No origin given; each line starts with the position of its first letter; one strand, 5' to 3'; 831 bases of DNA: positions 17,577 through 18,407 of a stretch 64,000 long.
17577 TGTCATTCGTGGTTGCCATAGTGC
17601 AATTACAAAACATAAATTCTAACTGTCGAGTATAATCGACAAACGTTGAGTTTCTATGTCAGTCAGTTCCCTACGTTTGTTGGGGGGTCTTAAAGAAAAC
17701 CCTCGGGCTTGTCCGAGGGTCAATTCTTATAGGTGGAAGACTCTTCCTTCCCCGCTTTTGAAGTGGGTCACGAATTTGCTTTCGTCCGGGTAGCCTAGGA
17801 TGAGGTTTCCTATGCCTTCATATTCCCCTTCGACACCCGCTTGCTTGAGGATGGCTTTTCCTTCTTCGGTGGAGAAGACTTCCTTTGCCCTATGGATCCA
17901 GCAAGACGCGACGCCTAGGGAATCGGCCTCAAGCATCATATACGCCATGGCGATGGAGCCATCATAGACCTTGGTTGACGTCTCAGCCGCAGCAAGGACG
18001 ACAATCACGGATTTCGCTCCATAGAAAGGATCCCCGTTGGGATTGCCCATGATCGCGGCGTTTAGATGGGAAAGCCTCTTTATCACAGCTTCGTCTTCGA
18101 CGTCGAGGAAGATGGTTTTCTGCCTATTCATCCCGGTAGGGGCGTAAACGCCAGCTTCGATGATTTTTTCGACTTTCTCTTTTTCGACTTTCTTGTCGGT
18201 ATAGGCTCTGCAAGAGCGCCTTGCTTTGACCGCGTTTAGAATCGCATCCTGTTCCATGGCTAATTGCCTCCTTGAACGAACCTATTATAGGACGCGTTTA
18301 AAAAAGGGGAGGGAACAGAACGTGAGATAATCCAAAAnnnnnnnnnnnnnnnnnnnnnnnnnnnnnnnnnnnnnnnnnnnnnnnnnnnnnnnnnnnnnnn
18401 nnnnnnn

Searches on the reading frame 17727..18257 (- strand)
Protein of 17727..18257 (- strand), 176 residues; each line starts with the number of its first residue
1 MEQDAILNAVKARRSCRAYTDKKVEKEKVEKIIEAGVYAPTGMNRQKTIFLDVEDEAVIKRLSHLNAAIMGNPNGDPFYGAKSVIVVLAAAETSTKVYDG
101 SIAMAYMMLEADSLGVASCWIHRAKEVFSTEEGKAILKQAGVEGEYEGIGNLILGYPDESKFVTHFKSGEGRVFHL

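Call 20: search_protein_families(library=pfam, proteins=[window:17727-18257:-], max_evalue=0.001)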
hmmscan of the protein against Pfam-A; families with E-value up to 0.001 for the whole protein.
window:17727-18257:- (176 aa): 2 families
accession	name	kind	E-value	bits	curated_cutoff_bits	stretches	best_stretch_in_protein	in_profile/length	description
PF00881.29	Nitroreductase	-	1.5e-20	74.5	23.5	1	10-150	1-161/167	Nitroreductase family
PF14512.11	TM1586_NiRdase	-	7.5e-11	42.5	27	1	26-60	157-192/215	Putative TM nitroreductase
